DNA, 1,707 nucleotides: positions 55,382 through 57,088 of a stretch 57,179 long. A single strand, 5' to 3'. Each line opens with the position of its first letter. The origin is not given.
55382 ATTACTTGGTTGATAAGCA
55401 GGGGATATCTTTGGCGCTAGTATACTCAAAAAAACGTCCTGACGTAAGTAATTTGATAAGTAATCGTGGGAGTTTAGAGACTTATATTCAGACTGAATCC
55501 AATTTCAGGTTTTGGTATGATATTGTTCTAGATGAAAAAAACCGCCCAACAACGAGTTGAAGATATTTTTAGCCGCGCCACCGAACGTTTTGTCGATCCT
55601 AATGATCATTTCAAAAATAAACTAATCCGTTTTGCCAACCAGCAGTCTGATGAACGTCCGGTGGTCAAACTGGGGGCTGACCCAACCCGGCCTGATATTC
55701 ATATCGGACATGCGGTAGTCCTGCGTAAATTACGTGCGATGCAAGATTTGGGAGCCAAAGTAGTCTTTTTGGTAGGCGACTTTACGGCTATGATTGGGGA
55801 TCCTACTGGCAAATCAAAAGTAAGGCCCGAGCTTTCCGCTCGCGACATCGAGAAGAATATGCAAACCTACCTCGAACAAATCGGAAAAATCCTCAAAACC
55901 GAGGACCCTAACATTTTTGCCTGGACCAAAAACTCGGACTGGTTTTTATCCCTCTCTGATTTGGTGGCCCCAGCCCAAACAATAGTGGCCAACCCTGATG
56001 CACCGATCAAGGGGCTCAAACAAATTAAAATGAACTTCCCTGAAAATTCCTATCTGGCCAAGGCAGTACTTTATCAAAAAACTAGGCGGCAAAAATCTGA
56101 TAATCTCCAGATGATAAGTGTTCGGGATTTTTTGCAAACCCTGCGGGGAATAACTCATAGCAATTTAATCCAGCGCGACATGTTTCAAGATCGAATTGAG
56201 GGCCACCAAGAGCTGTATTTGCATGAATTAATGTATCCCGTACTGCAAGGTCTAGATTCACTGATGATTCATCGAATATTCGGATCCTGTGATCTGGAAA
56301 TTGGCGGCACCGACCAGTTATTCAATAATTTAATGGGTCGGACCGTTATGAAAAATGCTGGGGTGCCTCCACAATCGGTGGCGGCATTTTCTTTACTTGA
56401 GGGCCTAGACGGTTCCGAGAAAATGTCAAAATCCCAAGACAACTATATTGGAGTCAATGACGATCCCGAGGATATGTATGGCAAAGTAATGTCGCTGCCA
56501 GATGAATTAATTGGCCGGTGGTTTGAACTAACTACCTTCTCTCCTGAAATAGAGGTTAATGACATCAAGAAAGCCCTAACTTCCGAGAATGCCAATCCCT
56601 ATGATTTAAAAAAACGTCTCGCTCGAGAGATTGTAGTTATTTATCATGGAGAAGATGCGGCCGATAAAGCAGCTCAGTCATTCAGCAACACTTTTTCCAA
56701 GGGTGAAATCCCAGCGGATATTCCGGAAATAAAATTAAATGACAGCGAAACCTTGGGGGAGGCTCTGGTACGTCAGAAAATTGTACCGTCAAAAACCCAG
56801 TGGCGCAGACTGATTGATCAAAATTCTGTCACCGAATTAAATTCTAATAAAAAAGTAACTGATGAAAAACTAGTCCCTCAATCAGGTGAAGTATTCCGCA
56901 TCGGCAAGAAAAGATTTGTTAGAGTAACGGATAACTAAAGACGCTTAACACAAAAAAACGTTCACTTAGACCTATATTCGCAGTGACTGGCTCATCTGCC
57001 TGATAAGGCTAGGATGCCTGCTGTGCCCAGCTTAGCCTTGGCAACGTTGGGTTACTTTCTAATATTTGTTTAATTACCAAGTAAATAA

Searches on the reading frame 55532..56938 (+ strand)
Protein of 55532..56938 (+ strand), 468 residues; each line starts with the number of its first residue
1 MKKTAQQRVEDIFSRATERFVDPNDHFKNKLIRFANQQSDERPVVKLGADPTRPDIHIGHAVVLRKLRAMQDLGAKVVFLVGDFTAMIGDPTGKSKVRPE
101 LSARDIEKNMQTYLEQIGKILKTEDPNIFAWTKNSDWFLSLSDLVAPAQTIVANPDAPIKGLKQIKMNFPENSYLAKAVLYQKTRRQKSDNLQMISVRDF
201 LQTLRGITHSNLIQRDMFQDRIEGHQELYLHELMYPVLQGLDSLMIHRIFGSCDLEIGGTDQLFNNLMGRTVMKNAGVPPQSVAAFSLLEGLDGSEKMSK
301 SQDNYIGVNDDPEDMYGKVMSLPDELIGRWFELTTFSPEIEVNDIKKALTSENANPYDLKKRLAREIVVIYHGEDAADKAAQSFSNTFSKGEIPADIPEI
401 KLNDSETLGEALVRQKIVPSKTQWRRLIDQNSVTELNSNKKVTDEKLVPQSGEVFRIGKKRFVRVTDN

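Call 42: search_protein_families(library=pfam, proteins=[window:55532-56938:+], max_evalue=0.00001)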
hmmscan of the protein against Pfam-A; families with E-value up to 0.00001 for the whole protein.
window:55532-56938:+ (468 aa): 1 family
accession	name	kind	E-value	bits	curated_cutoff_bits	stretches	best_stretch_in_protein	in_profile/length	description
PF00579.31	tRNA-synt_1b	-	2.6e-57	194.8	21.1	1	41-388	4-291/292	tRNA synthetases class I (W and Y)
